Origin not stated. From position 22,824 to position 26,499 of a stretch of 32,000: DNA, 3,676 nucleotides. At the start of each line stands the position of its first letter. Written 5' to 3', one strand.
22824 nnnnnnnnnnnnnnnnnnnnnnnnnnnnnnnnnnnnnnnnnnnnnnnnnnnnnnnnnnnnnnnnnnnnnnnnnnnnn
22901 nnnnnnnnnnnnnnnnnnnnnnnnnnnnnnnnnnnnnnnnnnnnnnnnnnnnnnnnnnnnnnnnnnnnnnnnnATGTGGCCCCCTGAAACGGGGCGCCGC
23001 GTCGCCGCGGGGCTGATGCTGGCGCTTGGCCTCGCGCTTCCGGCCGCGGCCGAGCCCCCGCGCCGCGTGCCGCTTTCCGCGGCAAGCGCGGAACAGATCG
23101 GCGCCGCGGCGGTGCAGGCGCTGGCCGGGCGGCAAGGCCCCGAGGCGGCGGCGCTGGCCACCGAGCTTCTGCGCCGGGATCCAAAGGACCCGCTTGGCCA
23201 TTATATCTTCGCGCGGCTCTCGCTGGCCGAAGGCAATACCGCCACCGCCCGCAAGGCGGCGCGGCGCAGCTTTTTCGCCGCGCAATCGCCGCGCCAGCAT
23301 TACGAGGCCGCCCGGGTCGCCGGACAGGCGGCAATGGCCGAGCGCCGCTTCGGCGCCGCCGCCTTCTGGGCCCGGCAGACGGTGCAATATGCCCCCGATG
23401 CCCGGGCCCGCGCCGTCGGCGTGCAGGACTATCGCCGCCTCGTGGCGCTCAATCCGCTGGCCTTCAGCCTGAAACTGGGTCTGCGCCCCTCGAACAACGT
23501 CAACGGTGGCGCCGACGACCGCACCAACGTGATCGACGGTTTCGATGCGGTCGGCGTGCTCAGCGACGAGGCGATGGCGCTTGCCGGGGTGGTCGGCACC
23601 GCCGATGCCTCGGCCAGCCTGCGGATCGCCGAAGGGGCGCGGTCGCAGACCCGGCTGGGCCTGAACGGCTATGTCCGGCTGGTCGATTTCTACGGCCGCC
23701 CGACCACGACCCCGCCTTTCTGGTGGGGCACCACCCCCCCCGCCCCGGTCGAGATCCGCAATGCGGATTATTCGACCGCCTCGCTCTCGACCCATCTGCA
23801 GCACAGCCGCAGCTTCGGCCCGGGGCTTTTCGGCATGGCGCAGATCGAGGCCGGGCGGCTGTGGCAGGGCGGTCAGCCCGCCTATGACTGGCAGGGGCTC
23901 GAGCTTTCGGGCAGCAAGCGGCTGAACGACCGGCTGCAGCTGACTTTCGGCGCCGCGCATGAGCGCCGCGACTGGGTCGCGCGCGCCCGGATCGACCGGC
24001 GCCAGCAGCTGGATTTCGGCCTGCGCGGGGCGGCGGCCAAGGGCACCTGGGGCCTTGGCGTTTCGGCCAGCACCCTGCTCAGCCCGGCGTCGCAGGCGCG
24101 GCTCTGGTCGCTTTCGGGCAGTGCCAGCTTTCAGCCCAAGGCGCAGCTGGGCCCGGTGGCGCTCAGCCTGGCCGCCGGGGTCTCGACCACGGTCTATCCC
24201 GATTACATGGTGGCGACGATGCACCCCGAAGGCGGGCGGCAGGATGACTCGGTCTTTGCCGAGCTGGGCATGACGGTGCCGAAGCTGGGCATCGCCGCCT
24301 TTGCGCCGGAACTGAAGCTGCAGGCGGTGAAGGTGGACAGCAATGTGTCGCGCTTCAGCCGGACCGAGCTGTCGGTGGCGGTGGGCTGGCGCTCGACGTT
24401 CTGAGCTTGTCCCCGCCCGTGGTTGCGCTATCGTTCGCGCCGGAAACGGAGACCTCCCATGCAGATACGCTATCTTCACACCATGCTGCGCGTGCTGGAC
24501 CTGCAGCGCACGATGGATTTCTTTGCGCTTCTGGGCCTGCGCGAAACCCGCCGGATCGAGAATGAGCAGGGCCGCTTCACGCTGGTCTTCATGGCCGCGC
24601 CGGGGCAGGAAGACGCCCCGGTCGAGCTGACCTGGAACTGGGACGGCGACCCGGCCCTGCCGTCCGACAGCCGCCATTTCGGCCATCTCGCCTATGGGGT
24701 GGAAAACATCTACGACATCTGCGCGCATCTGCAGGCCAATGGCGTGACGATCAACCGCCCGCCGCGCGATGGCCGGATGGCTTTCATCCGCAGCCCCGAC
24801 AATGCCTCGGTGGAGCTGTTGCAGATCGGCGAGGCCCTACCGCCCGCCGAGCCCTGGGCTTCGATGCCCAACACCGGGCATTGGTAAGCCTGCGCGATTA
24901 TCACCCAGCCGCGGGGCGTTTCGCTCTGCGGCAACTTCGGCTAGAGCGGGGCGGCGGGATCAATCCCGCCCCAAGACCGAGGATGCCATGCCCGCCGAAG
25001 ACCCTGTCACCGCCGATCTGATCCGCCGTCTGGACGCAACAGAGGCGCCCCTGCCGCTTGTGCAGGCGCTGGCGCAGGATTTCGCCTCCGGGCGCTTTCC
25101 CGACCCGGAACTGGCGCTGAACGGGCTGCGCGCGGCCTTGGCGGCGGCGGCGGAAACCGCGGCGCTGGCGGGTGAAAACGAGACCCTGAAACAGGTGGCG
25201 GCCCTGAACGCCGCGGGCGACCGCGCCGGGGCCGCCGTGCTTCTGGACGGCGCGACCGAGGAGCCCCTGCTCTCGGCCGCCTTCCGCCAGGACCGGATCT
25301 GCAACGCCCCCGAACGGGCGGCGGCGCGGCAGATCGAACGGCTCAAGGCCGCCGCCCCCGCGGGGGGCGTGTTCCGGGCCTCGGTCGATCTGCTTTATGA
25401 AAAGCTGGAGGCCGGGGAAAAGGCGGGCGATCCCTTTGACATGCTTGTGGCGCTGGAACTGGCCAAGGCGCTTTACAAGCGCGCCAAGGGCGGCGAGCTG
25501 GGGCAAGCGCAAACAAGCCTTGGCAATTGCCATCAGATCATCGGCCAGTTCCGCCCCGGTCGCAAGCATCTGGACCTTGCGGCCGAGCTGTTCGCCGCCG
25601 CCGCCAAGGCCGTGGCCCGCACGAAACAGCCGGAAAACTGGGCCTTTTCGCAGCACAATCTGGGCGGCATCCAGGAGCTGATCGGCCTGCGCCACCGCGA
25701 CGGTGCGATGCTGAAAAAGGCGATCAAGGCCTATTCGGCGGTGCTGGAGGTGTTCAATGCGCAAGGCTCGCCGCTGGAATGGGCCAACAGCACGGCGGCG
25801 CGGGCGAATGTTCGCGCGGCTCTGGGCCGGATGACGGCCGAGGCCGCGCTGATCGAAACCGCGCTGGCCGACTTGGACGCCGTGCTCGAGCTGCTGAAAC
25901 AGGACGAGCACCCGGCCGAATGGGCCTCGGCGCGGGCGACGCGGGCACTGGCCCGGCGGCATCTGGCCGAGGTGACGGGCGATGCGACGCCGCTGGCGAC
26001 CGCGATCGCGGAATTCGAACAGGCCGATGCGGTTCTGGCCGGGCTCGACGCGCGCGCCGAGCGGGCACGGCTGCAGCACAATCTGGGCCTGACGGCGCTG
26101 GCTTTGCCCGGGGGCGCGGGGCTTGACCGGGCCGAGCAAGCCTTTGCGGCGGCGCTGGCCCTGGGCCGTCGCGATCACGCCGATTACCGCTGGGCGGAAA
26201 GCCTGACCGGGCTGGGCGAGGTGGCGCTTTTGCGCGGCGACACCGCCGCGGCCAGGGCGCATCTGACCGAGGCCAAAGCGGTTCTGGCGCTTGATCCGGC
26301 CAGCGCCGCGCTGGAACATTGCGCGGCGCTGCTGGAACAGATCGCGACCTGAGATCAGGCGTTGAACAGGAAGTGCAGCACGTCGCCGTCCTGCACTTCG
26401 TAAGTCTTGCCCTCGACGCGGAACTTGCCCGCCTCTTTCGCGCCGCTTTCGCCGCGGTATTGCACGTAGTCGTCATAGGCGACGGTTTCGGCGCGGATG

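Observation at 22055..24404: Surface-lipoprotein / Slam (DUF560) pair: a putative type XI secretion module in a free-living phototroph-like genome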

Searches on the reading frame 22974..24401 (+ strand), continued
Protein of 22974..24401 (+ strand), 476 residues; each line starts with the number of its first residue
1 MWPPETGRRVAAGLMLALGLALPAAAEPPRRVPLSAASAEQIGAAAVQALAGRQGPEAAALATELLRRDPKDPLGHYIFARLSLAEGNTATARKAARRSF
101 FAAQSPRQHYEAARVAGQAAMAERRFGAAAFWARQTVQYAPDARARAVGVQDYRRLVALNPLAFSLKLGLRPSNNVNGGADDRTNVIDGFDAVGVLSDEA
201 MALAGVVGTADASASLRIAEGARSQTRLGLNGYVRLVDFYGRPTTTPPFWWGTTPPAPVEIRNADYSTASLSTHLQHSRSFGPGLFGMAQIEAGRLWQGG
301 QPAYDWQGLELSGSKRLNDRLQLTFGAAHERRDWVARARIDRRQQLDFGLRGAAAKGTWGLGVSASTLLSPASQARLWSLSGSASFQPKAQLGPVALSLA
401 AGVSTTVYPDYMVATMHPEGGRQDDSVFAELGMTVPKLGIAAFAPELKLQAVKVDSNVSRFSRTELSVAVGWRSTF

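Call 47: search_protein_families(library=pfam, proteins=[P0024, P0033, P0038, P0040, P0042, P0043, P0020, P0030, P0016, P0003], max_evalue=0.01)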
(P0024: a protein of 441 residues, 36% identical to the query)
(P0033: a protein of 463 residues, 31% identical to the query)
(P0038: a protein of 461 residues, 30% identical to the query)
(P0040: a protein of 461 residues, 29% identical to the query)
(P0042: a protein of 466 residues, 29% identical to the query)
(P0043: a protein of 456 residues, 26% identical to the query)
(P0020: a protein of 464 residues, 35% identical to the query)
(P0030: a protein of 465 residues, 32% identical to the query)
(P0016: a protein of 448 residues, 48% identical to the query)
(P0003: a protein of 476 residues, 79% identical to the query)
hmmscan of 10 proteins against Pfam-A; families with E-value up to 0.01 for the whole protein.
P0024 (441 aa): 1 family
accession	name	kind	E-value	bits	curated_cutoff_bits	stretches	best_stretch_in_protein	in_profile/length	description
PF04575.19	SlipAM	-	1.7e-05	24.9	22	1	329-426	176-272/288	Surface lipoprotein assembly modifier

P0033 (463 aa): 1 family
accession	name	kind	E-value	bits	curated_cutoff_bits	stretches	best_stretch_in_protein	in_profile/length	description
PF04575.19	SlipAM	-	2.2e-06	27.9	22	1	269-454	94-279/288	Surface lipoprotein assembly modifier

P0038 (461 aa): 3 families
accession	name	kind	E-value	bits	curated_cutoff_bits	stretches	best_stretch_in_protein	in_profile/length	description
PF04575.19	SlipAM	-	2.4e-07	31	22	1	263-449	105-276/288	Surface lipoprotein assembly modifier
PF23914.1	TPR_CcmH_CycH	-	4.5e-06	27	42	1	42-136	63-157/158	Cytochrome c-type biogenesis protein H TPR domain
PF13432.12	TPR_16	-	0.0005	20.9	32.7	1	36-97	4-65/65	Tetratricopeptide repeat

P0040 (461 aa): 1 family
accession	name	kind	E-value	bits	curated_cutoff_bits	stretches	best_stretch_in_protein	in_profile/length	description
PF04575.19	SlipAM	-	1.3e-05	25.4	22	1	297-449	133-275/288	Surface lipoprotein assembly modifier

P0042 (466 aa): 4 families
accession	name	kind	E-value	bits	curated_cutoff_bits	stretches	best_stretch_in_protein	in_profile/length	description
PF04575.19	SlipAM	-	7.9e-10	39.2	22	1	169-466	3-288/288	Surface lipoprotein assembly modifier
PF13432.12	TPR_16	-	5.1e-05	24.1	32.7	1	50-110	3-63/65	Tetratricopeptide repeat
PF14559.12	TPR_19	-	6.9e-05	23.5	25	1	55-117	2-63/68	Tetratricopeptide repeat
PF13424.12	TPR_12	-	0.0032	18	30.1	0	84-144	9-74/77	Tetratricopeptide repeat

P0043 (456 aa): 1 family
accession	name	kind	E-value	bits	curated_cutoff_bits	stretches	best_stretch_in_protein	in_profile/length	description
PF14559.12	TPR_19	-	0.001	19.8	25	1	38-103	1-65/68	Tetratricopeptide repeat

P0020 (464 aa): 2 families
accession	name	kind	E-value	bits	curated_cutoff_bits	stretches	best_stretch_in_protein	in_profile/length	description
PF04575.19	SlipAM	-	0.00023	21.3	22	1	350-450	173-274/288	Surface lipoprotein assembly modifier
PF03797.25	Autotransporter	-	0.00044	20.5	26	1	281-367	11-101/255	Autotransporter beta-domain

P0030 (465 aa): 1 family
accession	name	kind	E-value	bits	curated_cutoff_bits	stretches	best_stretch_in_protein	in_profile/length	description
PF12895.13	ANAPC3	-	0.008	16.9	27.2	0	45-94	30-78/82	Anaphase-promoting complex, cyclosome, subunit 3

P0016 (448 aa): 1 family
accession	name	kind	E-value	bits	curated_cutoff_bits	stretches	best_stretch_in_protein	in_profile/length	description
PF04575.19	SlipAM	-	0.0017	18.3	22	1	370-439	210-279/288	Surface lipoprotein assembly modifier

P0003 (476 aa): 1 family
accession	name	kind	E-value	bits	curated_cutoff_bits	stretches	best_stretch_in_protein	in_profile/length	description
PF14559.12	TPR_19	-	0.00038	21.2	25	1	49-99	1-51/68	Tetratricopeptide repeat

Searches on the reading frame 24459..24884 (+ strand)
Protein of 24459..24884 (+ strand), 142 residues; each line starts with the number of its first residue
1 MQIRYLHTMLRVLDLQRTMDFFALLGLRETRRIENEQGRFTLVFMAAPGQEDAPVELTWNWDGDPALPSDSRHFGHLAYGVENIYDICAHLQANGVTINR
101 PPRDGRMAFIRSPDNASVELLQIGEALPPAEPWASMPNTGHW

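Call 41: search_protein_families(library=pfam, proteins=[window:24459-24884:+], max_evalue=0.01)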
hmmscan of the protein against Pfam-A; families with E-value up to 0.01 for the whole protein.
window:24459-24884:+ (142 aa): 2 families
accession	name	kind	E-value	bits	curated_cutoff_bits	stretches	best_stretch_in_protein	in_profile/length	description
PF00903.31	Glyoxalase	-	4.7e-16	59.7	20.6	1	6-119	3-120/121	Glyoxalase/Bleomycin resistance protein/Dioxygenase superfamily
PF13669.12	Glyoxalase_4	-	4e-11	43.6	27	1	7-106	2-102/109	Glyoxalase/Bleomycin resistance protein/Dioxygenase superfamily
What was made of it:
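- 24459..24887 (+): gloA, glyoxalase I. It is a conserved downstream neighbour, 54 nt after the Slam stop, and may be co-transcribed. Pfam Glyoxalase at E 4.7e-16 (call 41).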

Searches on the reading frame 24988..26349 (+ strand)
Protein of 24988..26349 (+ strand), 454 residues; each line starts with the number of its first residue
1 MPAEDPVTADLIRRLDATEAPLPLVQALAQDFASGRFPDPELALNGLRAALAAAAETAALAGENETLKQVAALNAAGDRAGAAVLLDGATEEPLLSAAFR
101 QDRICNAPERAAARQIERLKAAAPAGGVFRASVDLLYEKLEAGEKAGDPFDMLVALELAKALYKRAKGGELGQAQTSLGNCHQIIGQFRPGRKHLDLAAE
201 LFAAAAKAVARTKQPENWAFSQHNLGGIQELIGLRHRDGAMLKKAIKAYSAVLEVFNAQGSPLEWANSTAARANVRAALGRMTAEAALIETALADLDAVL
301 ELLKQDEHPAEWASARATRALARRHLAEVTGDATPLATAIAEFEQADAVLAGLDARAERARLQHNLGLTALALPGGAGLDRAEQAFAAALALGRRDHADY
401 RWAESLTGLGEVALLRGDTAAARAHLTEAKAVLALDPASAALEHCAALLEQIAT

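Call 41: search_protein_families(library=pfam, proteins=[window:24988-26349:+], max_evalue=0.01)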
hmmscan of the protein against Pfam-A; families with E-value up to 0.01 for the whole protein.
window:24988-26349:+ (454 aa): 1 family
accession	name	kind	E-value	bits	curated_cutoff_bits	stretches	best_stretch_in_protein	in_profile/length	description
PF03735.19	ENT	-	0.0075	16.7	28.5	0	247-266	10-29/71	ENT domain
